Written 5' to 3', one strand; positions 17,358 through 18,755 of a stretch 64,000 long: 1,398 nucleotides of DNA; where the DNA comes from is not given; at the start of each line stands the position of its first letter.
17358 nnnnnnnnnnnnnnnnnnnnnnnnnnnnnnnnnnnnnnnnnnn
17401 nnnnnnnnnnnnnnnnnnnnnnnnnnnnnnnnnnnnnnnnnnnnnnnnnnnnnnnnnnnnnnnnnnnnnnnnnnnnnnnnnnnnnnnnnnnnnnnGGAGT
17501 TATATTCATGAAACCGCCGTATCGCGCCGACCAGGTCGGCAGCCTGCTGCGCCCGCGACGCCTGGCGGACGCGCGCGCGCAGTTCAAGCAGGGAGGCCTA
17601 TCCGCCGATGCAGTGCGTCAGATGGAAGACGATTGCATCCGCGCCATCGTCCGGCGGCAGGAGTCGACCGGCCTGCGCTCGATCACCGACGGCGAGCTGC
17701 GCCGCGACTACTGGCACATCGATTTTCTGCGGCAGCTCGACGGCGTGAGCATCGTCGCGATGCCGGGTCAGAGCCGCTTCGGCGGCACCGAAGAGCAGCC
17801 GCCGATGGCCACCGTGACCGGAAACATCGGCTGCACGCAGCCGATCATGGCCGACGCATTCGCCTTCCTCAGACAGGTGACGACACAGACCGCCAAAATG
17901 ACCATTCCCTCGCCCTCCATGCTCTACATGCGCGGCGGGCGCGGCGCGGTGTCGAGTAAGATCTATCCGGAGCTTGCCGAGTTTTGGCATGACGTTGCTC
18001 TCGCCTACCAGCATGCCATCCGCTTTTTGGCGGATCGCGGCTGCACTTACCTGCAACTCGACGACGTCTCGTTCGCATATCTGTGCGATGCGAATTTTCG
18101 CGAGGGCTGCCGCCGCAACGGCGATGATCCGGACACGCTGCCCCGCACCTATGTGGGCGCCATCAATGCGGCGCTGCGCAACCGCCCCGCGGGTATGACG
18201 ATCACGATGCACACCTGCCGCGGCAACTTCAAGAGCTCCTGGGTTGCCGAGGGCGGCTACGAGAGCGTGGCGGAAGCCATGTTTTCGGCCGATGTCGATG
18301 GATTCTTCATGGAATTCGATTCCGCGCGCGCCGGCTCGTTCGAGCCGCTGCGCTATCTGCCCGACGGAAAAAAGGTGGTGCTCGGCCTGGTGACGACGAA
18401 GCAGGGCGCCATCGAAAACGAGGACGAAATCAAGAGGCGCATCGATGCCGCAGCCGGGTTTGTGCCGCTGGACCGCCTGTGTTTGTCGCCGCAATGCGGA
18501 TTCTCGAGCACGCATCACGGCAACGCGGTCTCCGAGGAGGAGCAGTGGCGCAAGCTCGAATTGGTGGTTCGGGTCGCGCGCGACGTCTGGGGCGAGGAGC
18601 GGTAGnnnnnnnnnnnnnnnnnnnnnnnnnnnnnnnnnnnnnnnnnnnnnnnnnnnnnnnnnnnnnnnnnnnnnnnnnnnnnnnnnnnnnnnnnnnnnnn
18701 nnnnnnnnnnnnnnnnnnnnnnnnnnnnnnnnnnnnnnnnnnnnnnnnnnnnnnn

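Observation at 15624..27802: LysR-divergent, tightly coupled 9-gene operon of unusual composition (GST, MetE-like, ALDH, GMC, DUF3237, GMC, MFS, AACS-like ligase, HAD)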

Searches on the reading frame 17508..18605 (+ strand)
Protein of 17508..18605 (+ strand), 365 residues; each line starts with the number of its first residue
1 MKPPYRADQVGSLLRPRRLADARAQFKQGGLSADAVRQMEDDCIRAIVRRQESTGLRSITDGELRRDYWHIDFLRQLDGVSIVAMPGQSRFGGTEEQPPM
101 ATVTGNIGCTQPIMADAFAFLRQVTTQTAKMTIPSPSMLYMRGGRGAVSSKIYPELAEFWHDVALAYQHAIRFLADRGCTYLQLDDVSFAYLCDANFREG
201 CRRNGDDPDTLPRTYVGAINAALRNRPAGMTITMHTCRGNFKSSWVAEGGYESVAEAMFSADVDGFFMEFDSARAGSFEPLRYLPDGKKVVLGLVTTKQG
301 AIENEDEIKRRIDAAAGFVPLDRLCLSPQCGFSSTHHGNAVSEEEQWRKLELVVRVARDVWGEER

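Call 5: search_protein_families(library=pfam, proteins=[window:17508-18605:+])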
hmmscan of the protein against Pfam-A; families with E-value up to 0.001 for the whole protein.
window:17508-18605:+ (365 aa): 1 family
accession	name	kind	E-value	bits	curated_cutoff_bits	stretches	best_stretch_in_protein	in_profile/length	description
PF01717.24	Meth_synt_2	-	8.9e-17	61.8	21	1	10-341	6-312/324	Cobalamin-independent synthase, Catalytic domain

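Call 6: search_protein_families(library=ncbifam, proteins=[window:17508-18605:+])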
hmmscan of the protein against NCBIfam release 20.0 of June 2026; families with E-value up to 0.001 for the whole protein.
window:17508-18605:+ (365 aa): 7 families
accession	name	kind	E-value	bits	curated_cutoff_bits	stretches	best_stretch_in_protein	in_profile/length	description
NF005085.0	PRK06520.1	subfamily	3.1e-134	447.7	313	1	2-361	5-368/368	5-methyltetrahydropteroyltriglutamate--homocysteine S-methyltransferase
NF004875.0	PRK06233.1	equivalog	2.3e-98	329.4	576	1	2-361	7-372/373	vitamin B12 independent methionine synthase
NF003317.0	PRK04326.1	equivalog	4.2e-24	85.4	406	2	9-187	13-183/340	methionine synthase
NF006589.0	PRK09121.1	equivalog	2.1e-16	59.9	392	1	8-192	8-185/342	methionine synthase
NF002119.0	PRK00957.1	equivalog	4.4e-09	35.9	258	1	249-342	199-292/306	methionine synthase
NF003556.0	PRK05222.1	equivalog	5.1e-09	35.6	541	1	7-337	422-727/750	5-methyltetrahydropteroyltriglutamate--homocysteine S-methyltransferase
TIGR01371.1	met_syn_B12ind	equivalog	8.2e-08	31.7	929.95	1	9-334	430-731/754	5-methyltetrahydropteroyltriglutamate--homocysteine S-methyltransferase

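Call 38: search_solved_structures(query=window:17508-18602:+, max_evalue=0.001)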
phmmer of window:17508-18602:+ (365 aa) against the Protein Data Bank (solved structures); distinct sequences matched with E-value up to 0.001: 8.
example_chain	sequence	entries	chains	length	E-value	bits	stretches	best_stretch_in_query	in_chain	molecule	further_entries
1ypx_A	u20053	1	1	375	3.7e-108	365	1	3-363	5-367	putative vitamin-B12 independent methionine synthase family protein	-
3rpd_A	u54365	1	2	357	6e-11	45.2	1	9-139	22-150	Methionine synthase (B12-independent)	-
1t7l_A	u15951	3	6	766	1.8e-05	27.2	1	7-332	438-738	5-methyltetrahydropteroyltriglutamate--homocysteine methyltransferase | 5-methyltetrahydropteroyltriglutamate-homocysteine methyltransferase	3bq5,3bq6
1xdj_A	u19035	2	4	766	1.8e-05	27.2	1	7-332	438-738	5-methyltetrahydropteroyltriglutamate--homocysteine methyltransferase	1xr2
1xpg_A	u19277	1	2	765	1.8e-05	27.2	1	7-333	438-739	5-methyltetrahydropteroyltriglutamate--homocysteine methyltransferase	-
3pph_A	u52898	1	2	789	0.00015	24.2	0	6-187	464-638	5-methyltetrahydropteroyltriglutamate--homocysteine methyltransferase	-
3ppf_A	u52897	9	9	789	0.00015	24.2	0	6-187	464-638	5-methyltetrahydropteroyltriglutamate--homocysteine methyltransferase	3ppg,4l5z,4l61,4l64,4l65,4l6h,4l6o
3ppc_A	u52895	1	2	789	0.00015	24.2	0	6-187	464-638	5-methyltetrahydropteroyltriglutamate--homocysteine methyltransferase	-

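Call 85: find_homologous_proteins(query=window:17508-18602:+, max_evalue=1e-20)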
Query window:17508-18602:+ (365 aa): 8000 proteins with E <= 1e-20 among 8000 candidates; the best 120 are listed.
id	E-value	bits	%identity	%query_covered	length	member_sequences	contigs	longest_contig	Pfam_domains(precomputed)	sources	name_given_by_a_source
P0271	1.8e-236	802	96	100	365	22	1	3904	PF01717.25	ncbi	-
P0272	1.4e-233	792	93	100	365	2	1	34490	PF01717.25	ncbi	-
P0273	1.0e-212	724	84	99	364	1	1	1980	PF01717.25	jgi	jgi:5-methyltetrahydropteroyltriglutamate--homocysteine methyltransferase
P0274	5.3e-206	702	83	99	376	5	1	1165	PF01717.25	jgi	jgi:5-methyltetrahydropteroyltriglutamate--homocysteine methyltransferase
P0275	1.8e-205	700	82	99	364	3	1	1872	PF01717.25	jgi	jgi:5-methyltetrahydropteroyltriglutamate--homocysteine methyltransferase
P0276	9.3e-204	694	82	100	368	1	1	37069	PF01717.25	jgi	jgi:5-methyltetrahydropteroyltriglutamate--homocysteine methyltransferase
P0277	1.2e-203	694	81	99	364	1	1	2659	PF01717.25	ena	-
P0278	1.7e-203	694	82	99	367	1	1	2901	PF01717.25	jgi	jgi:5-methyltetrahydropteroyltriglutamate--homocysteine methyltransferase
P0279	2.6e-203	693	82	99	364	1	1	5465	PF01717.25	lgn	-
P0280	5.5e-203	692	82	99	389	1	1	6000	PF01717.25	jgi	jgi:5-methyltetrahydropteroyltriglutamate--homocysteine methyltransferase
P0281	8.2e-203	691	80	99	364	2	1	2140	PF01717.25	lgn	-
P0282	4.5e-202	689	82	99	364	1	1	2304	PF01717.25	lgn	-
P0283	7.2e-202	688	80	99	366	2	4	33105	PF01717.25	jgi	jgi:5-methyltetrahydropteroyltriglutamate--homocysteine methyltransferase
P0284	1.7e-201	687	82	99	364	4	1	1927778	PF01717.25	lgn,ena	-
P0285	4.0e-201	686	80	99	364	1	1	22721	PF01717.25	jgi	jgi:5-methyltetrahydropteroyltriglutamate--homocysteine methyltransferase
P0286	5.6e-201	685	82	99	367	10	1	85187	PF01717.25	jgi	jgi:5-methyltetrahydropteroyltriglutamate--homocysteine methyltransferase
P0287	6.6e-201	685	80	99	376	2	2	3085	PF01717.25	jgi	jgi:5-methyltetrahydropteroyltriglutamate--homocysteine methyltransferase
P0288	1.6e-200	684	80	99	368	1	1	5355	PF01717.25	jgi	jgi:5-methyltetrahydropteroyltriglutamate--homocysteine methyltransferase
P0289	1.6e-200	684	80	99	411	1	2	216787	PF01717.25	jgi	jgi:5-methyltetrahydropteroyltriglutamate--homocysteine methyltransferase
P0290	3.9e-200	682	82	99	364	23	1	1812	PF01717.25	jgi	jgi:5-methyltetrahydropteroyltriglutamate--homocysteine methyltransferase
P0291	5.1e-200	682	80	99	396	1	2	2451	PF01717.25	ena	-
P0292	5.2e-200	682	81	99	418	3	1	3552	PF01717.25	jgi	jgi:5-methyltetrahydropteroyltriglutamate--homocysteine methyltransferase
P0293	9.2e-200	681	81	99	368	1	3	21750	PF01717.25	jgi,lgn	jgi:5-methyltetrahydropteroyltriglutamate--homocysteine methyltransferase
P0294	1.7e-199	680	80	99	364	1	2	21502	PF01717.25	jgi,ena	jgi:5-methyltetrahydropteroyltriglutamate--homocysteine methyltransferase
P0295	1.8e-199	680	81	99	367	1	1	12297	PF01717.25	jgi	jgi:5-methyltetrahydropteroyltriglutamate--homocysteine methyltransferase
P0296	2.9e-199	680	81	99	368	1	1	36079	PF01717.25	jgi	-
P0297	6.3e-199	678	79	99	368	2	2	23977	PF01717.25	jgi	jgi:5-methyltetrahydropteroyltriglutamate--homocysteine methyltransferase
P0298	1.2e-198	678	80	100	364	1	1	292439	PF01717.25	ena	-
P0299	1.2e-198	678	79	100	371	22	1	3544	PF01717.25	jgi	jgi:5-methyltetrahydropteroyltriglutamate--homocysteine methyltransferase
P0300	1.5e-198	677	80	99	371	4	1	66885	PF01717.25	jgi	jgi:5-methyltetrahydropteroyltriglutamate--homocysteine methyltransferase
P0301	2.3e-198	677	79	99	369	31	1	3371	PF01717.25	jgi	jgi:5-methyltetrahydropteroyltriglutamate--homocysteine methyltransferase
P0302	2.4e-198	677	80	99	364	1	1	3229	PF01717.25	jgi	jgi:5-methyltetrahydropteroyltriglutamate--homocysteine methyltransferase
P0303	3.0e-198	676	63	99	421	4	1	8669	PF01717.25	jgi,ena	-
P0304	5.5e-198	675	79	99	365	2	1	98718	PF01717.25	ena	-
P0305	7.2e-198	675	77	100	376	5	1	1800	PF01717.25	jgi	jgi:5-methyltetrahydropteroyltriglutamate--homocysteine methyltransferase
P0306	7.4e-198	675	79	99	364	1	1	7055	PF01717.25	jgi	jgi:5-methyltetrahydropteroyltriglutamate--homocysteine methyltransferase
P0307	1.3e-197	674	79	99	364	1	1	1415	PF01717.25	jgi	jgi:5-methyltetrahydropteroyltriglutamate--homocysteine methyltransferase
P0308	2.0e-197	674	78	99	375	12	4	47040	PF01717.25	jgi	jgi:5-methyltetrahydropteroyltriglutamate--homocysteine methyltransferase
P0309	2.7e-197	673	79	99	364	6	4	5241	PF01717.25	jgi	jgi:5-methyltetrahydropteroyltriglutamate--homocysteine methyltransferase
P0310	4.4e-197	672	78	99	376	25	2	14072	PF01717.25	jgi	jgi:5-methyltetrahydropteroyltriglutamate--homocysteine methyltransferase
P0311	6.0e-197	672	79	99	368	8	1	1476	PF01717.25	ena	-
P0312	6.0e-197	672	79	99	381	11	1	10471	PF01717.25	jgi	jgi:5-methyltetrahydropteroyltriglutamate--homocysteine methyltransferase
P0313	6.5e-197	672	79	99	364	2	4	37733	PF01717.25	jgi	jgi:5-methyltetrahydropteroyltriglutamate--homocysteine methyltransferase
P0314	1.3e-196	671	79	99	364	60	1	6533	PF01717.25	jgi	jgi:5-methyltetrahydropteroyltriglutamate--homocysteine methyltransferase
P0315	1.3e-196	671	78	99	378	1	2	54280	PF01717.25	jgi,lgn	jgi:5-methyltetrahydropteroyltriglutamate--homocysteine methyltransferase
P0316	1.3e-196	671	79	99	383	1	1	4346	PF01717.25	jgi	jgi:5-methyltetrahydropteroyltriglutamate--homocysteine methyltransferase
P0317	2.2e-196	670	77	99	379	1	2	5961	PF01717.25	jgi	jgi:5-methyltetrahydropteroyltriglutamate--homocysteine methyltransferase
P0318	4.5e-196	669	78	99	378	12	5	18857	PF01717.25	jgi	jgi:5-methyltetrahydropteroyltriglutamate--homocysteine methyltransferase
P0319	5.0e-196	669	77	99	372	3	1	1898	PF01717.25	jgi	-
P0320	5.9e-196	669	79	99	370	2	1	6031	PF01717.25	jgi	jgi:5-methyltetrahydropteroyltriglutamate--homocysteine methyltransferase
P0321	1.5e-195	667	76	99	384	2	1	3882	PF01717.25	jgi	jgi:5-methyltetrahydropteroyltriglutamate--homocysteine methyltransferase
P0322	1.7e-195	667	78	99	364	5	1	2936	PF01717.25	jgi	jgi:5-methyltetrahydropteroyltriglutamate--homocysteine methyltransferase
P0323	4.2e-195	666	79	99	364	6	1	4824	PF01717.25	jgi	jgi:5-methyltetrahydropteroyltriglutamate--homocysteine methyltransferase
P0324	4.8e-195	666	79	99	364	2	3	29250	PF01717.25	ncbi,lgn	-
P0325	1.0e-194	665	78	99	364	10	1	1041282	PF01717.25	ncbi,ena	-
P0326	1.0e-194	665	77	99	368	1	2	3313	PF01717.25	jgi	jgi:5-methyltetrahydropteroyltriglutamate--homocysteine methyltransferase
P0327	1.2e-194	664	76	99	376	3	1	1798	PF01717.25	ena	-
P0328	1.3e-194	664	78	99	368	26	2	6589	PF01717.25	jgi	jgi:5-methyltetrahydropteroyltriglutamate--homocysteine methyltransferase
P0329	1.4e-194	664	77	99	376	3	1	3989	PF01717.25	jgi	jgi:5-methyltetrahydropteroyltriglutamate--homocysteine methyltransferase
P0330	2.0e-194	664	77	99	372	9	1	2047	PF01717.25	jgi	jgi:5-methyltetrahydropteroyltriglutamate--homocysteine methyltransferase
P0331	3.1e-194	663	78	99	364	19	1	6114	PF01717.25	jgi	jgi:5-methyltetrahydropteroyltriglutamate--homocysteine methyltransferase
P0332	4.5e-194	662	77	99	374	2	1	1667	PF01717.25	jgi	jgi:5-methyltetrahydropteroyltriglutamate--homocysteine methyltransferase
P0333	9.2e-194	661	78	99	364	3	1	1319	PF01717.25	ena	-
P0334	9.7e-194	661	77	99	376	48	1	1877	PF01717.25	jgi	jgi:5-methyltetrahydropteroyltriglutamate--homocysteine methyltransferase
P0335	1.1e-193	661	78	99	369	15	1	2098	PF01717.25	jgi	jgi:5-methyltetrahydropteroyltriglutamate--homocysteine methyltransferase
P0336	3.3e-193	660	78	99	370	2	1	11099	PF01717.25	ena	-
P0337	3.7e-193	659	75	99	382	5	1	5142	PF01717.25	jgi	jgi:5-methyltetrahydropteroyltriglutamate--homocysteine methyltransferase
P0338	6.8e-193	659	77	99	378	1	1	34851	PF01717.25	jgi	jgi:5-methyltetrahydropteroyltriglutamate--homocysteine methyltransferase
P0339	7.8e-193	658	77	99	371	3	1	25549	PF01717.25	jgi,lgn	jgi:5-methyltetrahydropteroyltriglutamate--homocysteine methyltransferase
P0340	8.2e-193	658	78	99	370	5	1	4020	PF01717.25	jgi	jgi:5-methyltetrahydropteroyltriglutamate--homocysteine methyltransferase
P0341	1.0e-192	658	80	96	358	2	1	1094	PF01717.25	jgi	jgi:5-methyltetrahydropteroyltriglutamate--homocysteine methyltransferase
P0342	1.3e-192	658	77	99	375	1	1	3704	PF01717.25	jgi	jgi:5-methyltetrahydropteroyltriglutamate--homocysteine methyltransferase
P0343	1.4e-192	658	76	99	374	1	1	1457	PF01717.25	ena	-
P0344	1.8e-192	657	78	99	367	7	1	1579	PF01717.25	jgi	jgi:5-methyltetrahydropteroyltriglutamate--homocysteine methyltransferase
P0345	2.0e-192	657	76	100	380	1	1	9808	PF01717.25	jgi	jgi:5-methyltetrahydropteroyltriglutamate--homocysteine methyltransferase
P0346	5.4e-192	656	76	99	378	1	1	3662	PF01717.25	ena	-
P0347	6.4e-192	655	78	99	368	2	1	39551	PF01717.25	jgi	jgi:5-methyltetrahydropteroyltriglutamate--homocysteine methyltransferase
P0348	6.6e-192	655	78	99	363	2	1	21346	PF01717.25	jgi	jgi:5-methyltetrahydropteroyltriglutamate--homocysteine methyltransferase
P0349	7.9e-192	655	73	99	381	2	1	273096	PF01717.25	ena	-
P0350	9.2e-192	655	79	99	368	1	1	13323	PF01717.25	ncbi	ncbi:MAG: 5-methyltetrahydropteroyltriglutamate--homocysteine S-methyltransferase [Steroidobacterace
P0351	1.0e-191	655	77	99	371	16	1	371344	PF01717.25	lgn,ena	-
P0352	1.0e-191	655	76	100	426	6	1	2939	PF01717.25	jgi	jgi:5-methyltetrahydropteroyltriglutamate--homocysteine methyltransferase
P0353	2.1e-191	654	74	99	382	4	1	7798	PF01717.25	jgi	jgi:5-methyltetrahydropteroyltriglutamate--homocysteine methyltransferase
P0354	2.6e-191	653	78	99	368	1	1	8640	PF01717.25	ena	-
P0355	2.7e-191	653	78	99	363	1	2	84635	PF01717.25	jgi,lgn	jgi:5-methyltetrahydropteroyltriglutamate--homocysteine methyltransferase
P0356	2.8e-191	653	77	99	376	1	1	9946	PF01717.25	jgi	jgi:methionine synthase II (cobalamin-independent)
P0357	2.9e-191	653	77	99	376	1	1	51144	PF01717.25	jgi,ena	jgi:5-methyltetrahydropteroyltriglutamate--homocysteine methyltransferase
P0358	3.1e-191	653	75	99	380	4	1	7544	PF01717.25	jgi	jgi:5-methyltetrahydropteroyltriglutamate--homocysteine methyltransferase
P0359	3.3e-191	653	75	99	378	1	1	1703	PF01717.25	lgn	-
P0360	3.7e-191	653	78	99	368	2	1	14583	PF01717.25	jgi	jgi:5-methyltetrahydropteroyltriglutamate--homocysteine methyltransferase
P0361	4.0e-191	653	76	99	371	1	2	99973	PF01717.25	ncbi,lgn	-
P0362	5.1e-191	652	75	99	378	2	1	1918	PF01717.25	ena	-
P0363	5.5e-191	652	74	99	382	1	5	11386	PF01717.25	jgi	jgi:5-methyltetrahydropteroyltriglutamate--homocysteine methyltransferase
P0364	8.0e-191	652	72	99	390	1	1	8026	PF01717.25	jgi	jgi:5-methyltetrahydropteroyltriglutamate--homocysteine methyltransferase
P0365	1.2e-190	651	77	99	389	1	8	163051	PF01717.25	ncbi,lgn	-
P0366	2.3e-190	650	77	99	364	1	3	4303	PF01717.25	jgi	jgi:methionine synthase II (cobalamin-independent)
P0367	4.1e-190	649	76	99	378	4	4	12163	PF01717.25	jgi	jgi:5-methyltetrahydropteroyltriglutamate--homocysteine methyltransferase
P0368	5.0e-190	649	77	99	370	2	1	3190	PF01717.25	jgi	jgi:5-methyltetrahydropteroyltriglutamate--homocysteine methyltransferase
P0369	8.3e-190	648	78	99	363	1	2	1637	PF01717.25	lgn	-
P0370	8.8e-190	648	76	99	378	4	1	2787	PF01717.25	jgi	jgi:5-methyltetrahydropteroyltriglutamate--homocysteine methyltransferase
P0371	3.4e-189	646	76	99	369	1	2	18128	PF01717.25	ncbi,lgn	-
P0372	3.8e-189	646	77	99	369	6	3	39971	PF01717.25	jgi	jgi:5-methyltetrahydropteroyltriglutamate--homocysteine methyltransferase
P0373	4.5e-189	646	76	99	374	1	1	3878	PF01717.25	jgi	jgi:5-methyltetrahydropteroyltriglutamate--homocysteine methyltransferase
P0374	5.4e-189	646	76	100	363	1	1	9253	PF01717.25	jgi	jgi:5-methyltetrahydropteroyltriglutamate--homocysteine methyltransferase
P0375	5.9e-189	646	76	100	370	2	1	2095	PF01717.25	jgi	jgi:5-methyltetrahydropteroyltriglutamate--homocysteine methyltransferase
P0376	7.5e-189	645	74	99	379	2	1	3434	PF01717.25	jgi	jgi:5-methyltetrahydropteroyltriglutamate--homocysteine methyltransferase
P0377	1.1e-188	645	75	99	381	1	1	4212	PF01717.25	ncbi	-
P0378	1.8e-188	644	75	99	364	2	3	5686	PF01717.25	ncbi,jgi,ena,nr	ncbi:MAG TPA: 5-methyltetrahydropteroyltriglutamate--homocysteine S-methyltransferase [Steroidobacte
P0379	2.3e-188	644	76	99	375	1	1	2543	PF01717.25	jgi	jgi:5-methyltetrahydropteroyltriglutamate--homocysteine methyltransferase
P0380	2.4e-188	644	76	99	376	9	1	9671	PF01717.25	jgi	-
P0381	3.6e-188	643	77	99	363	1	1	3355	PF01717.25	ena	-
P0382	8.4e-188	642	77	99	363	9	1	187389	PF01717.25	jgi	jgi:5-methyltetrahydropteroyltriglutamate--homocysteine methyltransferase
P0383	4.3e-187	640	75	99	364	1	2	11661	PF01717.25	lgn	-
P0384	1.2e-186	638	76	99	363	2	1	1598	PF01717.25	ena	-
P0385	2.0e-186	637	76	99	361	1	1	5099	PF01717.25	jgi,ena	-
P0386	3.8e-186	636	75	99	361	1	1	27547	PF01717.25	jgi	jgi:5-methyltetrahydropteroyltriglutamate--homocysteine methyltransferase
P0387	4.0e-186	636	76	99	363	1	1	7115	PF01717.25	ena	-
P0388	1.3e-185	635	76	99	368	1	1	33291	PF01717.25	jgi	jgi:methionine synthase II (cobalamin-independent)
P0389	3.7e-185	633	73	99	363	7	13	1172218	PF01717.25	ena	-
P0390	4.7e-185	633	75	99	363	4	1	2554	PF01717.25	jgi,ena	-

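Call 86: find_encoding_contigs(protein=P0284, flank=6000, max_places=1)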
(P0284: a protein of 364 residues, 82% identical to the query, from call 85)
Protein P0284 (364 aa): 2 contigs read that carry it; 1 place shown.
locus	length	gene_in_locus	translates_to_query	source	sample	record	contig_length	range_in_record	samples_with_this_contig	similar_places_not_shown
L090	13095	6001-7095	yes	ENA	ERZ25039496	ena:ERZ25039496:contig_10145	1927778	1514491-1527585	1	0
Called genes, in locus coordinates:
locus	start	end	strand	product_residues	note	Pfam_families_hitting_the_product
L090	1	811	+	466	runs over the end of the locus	PF01571:GCV_T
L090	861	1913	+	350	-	PF08240:ADH_N, PF00107:ADH_zinc_N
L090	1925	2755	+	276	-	PF23441:SDR (faint), PF00106:adh_short, PF08659:KR (faint), PF13561:adh_short_C2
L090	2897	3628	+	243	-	-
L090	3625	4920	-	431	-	PF02900:LigB, PF07746:LigA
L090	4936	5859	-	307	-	PF00126:HTH_1, PF03466:LysR_substrate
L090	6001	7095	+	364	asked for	PF01717:Meth_synt_2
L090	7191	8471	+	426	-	PF00083:Sugar_tr (faint), PF07690:MFS_1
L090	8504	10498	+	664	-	PF16177:ACAS_N, PF00501:AMP-binding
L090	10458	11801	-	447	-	PF03033:Glyco_transf_28 (weak), PF04101:Glyco_tran_28_C (weak), PF06722:EryCIII-like_C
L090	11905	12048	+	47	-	-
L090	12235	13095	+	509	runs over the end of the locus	PF00171:Aldedh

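Call 87: find_encoding_contigs(protein=P0325, flank=6000, max_places=1)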
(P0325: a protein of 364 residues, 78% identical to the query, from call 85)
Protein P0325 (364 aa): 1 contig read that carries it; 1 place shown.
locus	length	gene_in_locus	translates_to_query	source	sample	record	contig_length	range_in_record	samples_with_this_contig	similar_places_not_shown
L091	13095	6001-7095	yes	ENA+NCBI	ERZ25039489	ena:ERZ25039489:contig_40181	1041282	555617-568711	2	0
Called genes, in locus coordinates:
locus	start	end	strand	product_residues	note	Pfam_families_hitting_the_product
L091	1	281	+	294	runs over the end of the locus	PF00106:adh_short, PF08659:KR, PF13561:adh_short_C2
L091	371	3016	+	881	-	PF07715:Plug, PF00593:TonB_dep_Rec_b-barrel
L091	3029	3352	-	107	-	-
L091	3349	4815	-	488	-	PF03055:RPE65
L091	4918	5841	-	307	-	PF00126:HTH_1, PF03466:LysR_substrate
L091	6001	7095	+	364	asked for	PF01717:Meth_synt_2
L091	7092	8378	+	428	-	PF07690:MFS_1, PF00083:Sugar_tr (faint), PF07690:MFS_1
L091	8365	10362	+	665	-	PF16177:ACAS_N, PF00501:AMP-binding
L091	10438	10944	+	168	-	PF05908:Gamma_PGA_hydro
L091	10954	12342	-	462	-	PF00324:AA_permease, PF13520:AA_permease_2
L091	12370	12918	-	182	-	PF11684:DUF3280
